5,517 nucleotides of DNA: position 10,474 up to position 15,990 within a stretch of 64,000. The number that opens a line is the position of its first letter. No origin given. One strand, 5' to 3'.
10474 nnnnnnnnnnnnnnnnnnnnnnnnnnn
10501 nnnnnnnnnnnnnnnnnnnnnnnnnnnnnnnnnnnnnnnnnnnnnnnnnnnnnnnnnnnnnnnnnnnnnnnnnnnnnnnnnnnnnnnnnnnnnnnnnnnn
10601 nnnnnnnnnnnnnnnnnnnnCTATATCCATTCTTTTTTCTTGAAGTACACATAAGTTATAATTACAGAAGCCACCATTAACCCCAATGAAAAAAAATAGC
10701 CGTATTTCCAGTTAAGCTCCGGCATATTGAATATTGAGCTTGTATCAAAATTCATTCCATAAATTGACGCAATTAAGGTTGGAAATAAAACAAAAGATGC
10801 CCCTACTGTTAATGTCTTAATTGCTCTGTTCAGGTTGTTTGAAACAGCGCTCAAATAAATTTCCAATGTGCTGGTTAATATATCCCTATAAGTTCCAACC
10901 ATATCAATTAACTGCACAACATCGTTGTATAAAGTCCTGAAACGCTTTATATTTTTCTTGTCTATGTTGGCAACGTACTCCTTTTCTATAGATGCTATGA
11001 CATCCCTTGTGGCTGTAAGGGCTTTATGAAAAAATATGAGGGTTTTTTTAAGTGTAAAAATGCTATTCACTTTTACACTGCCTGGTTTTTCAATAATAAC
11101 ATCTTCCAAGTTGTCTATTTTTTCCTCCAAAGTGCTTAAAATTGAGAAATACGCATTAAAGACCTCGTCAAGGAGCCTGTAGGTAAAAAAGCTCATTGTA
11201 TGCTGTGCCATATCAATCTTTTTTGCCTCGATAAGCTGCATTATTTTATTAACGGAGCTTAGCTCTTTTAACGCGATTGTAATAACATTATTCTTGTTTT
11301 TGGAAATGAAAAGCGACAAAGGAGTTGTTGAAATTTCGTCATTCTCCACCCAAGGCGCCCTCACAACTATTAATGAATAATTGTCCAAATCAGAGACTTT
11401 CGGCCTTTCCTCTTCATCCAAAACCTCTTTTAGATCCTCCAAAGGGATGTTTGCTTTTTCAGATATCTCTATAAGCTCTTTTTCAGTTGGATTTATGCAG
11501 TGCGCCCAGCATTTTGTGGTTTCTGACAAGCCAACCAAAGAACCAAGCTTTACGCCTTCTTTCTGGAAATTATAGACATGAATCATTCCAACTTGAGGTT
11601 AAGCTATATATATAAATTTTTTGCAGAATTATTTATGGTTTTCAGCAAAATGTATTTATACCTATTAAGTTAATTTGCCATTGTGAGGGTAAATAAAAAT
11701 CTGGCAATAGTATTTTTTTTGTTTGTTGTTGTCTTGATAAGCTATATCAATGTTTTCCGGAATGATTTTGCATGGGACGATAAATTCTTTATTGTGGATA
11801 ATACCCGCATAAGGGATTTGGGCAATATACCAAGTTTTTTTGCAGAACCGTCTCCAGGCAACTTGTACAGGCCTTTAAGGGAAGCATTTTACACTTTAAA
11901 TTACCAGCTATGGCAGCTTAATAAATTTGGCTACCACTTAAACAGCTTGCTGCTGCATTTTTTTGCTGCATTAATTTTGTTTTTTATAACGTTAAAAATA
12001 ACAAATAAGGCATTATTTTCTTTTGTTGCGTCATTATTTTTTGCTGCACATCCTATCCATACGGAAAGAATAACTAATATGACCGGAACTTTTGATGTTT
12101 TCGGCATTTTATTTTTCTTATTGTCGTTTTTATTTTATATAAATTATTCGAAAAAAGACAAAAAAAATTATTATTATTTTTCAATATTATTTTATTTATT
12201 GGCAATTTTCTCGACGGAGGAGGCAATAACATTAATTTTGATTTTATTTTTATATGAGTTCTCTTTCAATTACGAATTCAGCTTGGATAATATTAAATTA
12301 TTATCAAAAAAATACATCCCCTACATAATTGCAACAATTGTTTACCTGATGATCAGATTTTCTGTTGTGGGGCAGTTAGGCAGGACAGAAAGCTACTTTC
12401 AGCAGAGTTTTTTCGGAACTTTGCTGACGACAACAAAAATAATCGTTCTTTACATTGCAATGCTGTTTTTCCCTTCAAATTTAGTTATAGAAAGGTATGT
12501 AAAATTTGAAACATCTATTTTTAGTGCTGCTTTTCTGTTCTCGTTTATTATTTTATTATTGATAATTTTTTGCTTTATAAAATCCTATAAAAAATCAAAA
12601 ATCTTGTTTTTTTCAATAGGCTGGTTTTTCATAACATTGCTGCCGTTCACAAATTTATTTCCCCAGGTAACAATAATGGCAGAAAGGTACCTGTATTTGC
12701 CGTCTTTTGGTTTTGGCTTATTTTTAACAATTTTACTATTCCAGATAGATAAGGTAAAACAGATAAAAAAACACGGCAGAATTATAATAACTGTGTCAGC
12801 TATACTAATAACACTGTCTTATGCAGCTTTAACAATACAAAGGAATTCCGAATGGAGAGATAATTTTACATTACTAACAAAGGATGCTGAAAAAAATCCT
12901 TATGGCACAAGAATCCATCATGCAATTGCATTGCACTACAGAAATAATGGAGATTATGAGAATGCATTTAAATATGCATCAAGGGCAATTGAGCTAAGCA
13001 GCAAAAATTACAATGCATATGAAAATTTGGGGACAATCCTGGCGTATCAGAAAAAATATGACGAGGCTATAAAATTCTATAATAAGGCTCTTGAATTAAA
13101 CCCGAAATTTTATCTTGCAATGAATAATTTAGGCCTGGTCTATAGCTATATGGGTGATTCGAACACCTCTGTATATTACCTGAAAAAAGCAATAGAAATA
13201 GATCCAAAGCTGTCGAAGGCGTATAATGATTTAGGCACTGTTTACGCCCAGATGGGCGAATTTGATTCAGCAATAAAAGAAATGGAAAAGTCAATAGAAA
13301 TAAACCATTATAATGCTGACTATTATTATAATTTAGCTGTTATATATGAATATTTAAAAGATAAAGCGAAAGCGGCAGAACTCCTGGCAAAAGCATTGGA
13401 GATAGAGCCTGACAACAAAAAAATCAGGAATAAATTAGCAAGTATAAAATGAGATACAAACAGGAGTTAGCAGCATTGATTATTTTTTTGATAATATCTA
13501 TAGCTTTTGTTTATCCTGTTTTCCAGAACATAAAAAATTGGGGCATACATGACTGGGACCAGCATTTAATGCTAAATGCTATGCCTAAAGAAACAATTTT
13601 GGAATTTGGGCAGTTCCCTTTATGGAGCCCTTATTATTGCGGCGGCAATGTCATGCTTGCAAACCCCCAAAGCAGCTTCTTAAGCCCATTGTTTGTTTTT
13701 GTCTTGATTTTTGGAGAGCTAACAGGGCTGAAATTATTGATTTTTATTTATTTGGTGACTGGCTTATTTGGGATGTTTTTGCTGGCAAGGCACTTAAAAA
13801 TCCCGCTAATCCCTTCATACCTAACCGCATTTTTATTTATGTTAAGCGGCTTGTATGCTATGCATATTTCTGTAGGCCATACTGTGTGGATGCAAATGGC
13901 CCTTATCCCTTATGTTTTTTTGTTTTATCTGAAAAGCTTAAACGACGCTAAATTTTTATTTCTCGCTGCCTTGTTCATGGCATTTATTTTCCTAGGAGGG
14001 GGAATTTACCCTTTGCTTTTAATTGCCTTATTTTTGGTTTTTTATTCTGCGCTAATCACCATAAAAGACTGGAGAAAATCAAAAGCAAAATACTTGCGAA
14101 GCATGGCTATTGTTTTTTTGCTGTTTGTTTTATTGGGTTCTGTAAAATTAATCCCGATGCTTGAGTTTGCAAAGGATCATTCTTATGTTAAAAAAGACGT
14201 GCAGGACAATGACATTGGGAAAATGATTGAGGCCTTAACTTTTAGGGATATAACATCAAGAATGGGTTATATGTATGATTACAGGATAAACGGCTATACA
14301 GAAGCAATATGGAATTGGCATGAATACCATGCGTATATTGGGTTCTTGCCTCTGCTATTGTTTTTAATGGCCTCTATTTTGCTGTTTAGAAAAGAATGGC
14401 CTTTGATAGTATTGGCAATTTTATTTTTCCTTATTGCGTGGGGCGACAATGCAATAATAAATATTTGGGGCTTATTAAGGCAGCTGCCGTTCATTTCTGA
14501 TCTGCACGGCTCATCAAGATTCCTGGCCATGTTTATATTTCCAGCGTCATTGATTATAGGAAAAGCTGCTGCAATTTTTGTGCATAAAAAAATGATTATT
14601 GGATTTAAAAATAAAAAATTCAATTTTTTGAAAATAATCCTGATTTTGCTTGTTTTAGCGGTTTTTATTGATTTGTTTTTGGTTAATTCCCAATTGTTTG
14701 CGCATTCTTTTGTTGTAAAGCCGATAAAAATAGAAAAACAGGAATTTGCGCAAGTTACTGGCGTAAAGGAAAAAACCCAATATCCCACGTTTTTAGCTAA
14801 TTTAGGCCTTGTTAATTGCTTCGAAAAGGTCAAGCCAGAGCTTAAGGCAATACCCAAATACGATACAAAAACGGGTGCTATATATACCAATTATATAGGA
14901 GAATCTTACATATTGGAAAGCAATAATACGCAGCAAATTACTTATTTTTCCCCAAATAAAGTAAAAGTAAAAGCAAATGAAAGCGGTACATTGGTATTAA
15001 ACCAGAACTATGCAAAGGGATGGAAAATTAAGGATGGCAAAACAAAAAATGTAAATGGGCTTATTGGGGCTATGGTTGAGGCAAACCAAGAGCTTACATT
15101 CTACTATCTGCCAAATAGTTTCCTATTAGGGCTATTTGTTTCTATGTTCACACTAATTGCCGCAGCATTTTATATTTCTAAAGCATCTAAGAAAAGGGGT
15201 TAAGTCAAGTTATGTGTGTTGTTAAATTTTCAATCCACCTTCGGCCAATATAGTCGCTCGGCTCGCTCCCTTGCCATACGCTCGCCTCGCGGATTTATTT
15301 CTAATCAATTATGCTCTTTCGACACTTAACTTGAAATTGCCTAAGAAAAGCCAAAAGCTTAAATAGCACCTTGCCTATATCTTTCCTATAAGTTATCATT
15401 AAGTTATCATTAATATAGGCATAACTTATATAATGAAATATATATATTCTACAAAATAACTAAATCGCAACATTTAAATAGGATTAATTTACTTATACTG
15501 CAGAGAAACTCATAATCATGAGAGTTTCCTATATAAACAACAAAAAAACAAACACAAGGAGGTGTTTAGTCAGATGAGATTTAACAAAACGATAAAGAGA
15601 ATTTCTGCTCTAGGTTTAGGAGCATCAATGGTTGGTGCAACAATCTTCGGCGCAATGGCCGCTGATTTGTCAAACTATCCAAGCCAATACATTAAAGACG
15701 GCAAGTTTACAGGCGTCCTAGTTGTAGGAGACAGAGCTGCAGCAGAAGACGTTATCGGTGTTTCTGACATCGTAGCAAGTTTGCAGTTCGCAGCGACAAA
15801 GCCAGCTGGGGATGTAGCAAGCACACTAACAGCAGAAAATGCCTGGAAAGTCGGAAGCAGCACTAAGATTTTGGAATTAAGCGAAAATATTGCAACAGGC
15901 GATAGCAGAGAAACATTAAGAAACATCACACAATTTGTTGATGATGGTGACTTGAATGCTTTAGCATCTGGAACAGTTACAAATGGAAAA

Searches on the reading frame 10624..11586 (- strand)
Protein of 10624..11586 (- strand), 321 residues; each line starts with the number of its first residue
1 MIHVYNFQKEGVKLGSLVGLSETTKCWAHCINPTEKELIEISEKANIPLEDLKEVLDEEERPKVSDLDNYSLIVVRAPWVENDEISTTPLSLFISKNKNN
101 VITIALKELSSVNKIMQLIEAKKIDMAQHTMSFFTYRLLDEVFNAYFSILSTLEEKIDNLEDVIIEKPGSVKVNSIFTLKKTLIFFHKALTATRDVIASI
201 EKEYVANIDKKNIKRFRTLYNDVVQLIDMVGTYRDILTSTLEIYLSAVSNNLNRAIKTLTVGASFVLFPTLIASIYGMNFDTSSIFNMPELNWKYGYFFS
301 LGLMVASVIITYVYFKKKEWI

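Call 9: search_protein_families(library=pfam, proteins=[window:10624-11586:-], max_evalue=0.001)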
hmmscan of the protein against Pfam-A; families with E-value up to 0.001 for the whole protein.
window:10624-11586:- (321 aa): 1 family
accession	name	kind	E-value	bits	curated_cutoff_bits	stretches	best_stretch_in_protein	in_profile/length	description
PF01544.23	CorA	-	1.1e-64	219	27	1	26-317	5-292/292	CorA-like Mg2+ transporter protein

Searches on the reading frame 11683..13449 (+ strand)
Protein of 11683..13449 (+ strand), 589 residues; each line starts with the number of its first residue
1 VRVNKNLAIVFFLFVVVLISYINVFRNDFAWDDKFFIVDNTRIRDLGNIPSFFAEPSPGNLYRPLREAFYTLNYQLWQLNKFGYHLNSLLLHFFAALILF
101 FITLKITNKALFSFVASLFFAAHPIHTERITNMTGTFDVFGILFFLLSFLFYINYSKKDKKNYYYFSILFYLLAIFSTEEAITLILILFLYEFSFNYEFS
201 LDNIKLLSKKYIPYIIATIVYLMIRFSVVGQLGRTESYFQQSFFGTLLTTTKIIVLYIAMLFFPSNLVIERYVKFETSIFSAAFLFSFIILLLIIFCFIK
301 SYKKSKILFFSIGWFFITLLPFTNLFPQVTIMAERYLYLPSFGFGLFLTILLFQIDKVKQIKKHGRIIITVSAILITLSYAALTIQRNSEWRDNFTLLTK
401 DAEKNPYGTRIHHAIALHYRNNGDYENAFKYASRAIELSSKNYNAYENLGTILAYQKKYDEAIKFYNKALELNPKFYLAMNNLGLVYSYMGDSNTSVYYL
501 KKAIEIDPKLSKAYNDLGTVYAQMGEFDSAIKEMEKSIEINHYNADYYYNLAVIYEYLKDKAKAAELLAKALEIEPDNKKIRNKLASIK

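Call 9: search_protein_families(library=pfam, proteins=[window:11683-13449:+], max_evalue=0.001)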
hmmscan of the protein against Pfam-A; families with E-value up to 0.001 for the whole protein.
window:11683-13449:+ (589 aa): 19 families
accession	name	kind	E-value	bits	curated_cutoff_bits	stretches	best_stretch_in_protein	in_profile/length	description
PF00515.34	TPR_1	-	1.4e-33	113.7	27.8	4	444-476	2-34/34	Tetratricopeptide repeat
PF07719.23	TPR_2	-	5.9e-33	110.7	27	3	444-475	2-33/34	Tetratricopeptide repeat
PF13181.12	TPR_8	-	4.5e-31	104.8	25.7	4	444-475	2-33/34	Tetratricopeptide repeat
PF13431.12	TPR_17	-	4e-27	92.6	24.4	3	465-496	1-32/34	Tetratricopeptide repeat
PF13424.12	TPR_12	-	4.9e-26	91.2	30.1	3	411-473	5-75/77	Tetratricopeptide repeat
PF13414.12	TPR_11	-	6.8e-21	74.1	26.8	3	450-488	1-39/42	TPR repeat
PF13428.12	TPR_14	-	9.2e-18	63.4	23.5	0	547-587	3-43/44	Tetratricopeptide repeat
PF13374.12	TPR_10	-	3.2e-16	59.2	27.5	0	445-472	4-31/42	Tetratricopeptide repeat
PF13432.12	TPR_16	-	6.8e-16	58.8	32.7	2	414-474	2-62/65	Tetratricopeptide repeat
PF14559.12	TPR_19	-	2.9e-15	56.8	25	2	422-475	4-57/68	Tetratricopeptide repeat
PF13176.12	TPR_7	-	6.6e-15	54.3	27.9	0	445-473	1-29/36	Tetratricopeptide repeat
PF25063.1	ARM_TT21_C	-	2e-09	38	35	1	496-583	114-202/209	Tetratricopeptide repeat protein 21 C-terminal ARM domain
PF13174.12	TPR_6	-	2.8e-09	37.5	26.3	0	547-577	2-32/33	Tetratricopeptide repeat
PF23914.1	TPR_CcmH_CycH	-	1.6e-08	35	42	0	505-586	44-128/158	Cytochrome c-type biogenesis protein H TPR domain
PF12895.13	ANAPC3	-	6.1e-08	33.3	27.2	1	414-468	28-81/82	Anaphase-promoting complex, cyclosome, subunit 3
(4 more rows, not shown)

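Call 79: search_protein_families(library=ncbifam, proteins=[window:11683-13449:+], max_evalue=1)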
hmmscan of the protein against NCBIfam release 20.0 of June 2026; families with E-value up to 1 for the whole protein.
window:11683-13449:+ (589 aa): 40 families (the best 25 are shown)
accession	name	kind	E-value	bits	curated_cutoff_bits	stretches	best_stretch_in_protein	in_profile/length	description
NF040959.1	MamA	equivalog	5.5e-29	101.1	200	2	483-586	77-180/204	magnetosome protein MamA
TIGR02521.1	type_IV_pilW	equivalog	3.7e-21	75.7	154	2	403-516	59-174/234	type IV pilus biogenesis/stability protein PilW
TIGR02917.1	PEP_TPR_lipo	equivalog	1.3e-20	73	312.2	1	400-588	323-508/899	XrtA/PEP-CTERM system TPR-repeat protein PrsT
NF047558.1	TPR_END_plus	domain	3.5e-19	68.5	32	4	548-580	2-34/56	TPR end-of-group domain-containing protein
NF033762.1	social_mot_Tgl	equivalog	7.8e-17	61.4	225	2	382-534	38-193/252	social motility TPR repeat lipoprotein Tgl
NF002725.1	PRK02603.1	equivalog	1.2e-14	54.7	143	3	459-494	88-123/173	photosystem I assembly protein Ycf3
NF008391.2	PRK11189.1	equivalog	3.7e-10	39.8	250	2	484-566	72-154/297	lipoprotein NlpI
NF007302.0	PRK09782.1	equivalog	2.9e-09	35.5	1223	2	525-584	593-651/990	phage receptor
NF033758.1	gliding_GltE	equivalog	4e-09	35.9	225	1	405-570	184-350/411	adventurous gliding motility TPR repeat lipoprotein GltE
TIGR00990.1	3a0801s09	subfamily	5.8e-09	35.1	757.25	2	458-578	309-432/615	mitochondrial import receptor subunit TOM70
NF052312.1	T9SS_PorW_SprE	equivalog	6.3e-09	35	250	2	371-477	253-362/716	type IX secretion system periplasmic lipoprotein PorW/SprE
NF033920.0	C39_PA2778_fam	equivalog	2.3e-08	33.8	150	2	493-576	172-255/255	PA2778 family cysteine peptidase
NF040561.1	PrimPol_Msp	equivalog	1.4e-07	30.4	200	2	421-525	3-99/515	CRISPR-associated primase-polymerase type A1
TIGR03939.1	PGA_TPR_OMP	equivalog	1.7e-07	29.9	366.65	2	490-584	32-125/800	poly-beta-1,6 N-acetyl-D-glucosamine export porin PgaA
NF047507.1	TPR_BatC_Lepto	exception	1.9e-07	30.8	175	2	504-584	54-135/214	TPR repeat-containing protein BatC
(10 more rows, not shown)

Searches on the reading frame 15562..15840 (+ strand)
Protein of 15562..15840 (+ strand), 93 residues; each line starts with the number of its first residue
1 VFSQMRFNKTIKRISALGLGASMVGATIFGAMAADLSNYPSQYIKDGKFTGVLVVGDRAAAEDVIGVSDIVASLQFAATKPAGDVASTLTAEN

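Call 44: search_protein_families(library=pfam, proteins=[window:15562-15840:+], max_evalue=0.01)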
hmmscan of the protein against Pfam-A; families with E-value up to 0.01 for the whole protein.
window:15562-15840:+ (93 aa): 1 family
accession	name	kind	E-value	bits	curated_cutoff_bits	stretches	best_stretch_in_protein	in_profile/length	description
PF05124.17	S_layer_C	-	7.9e-05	22.8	23.9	1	35-74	1-40/177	S-layer like family, outer domain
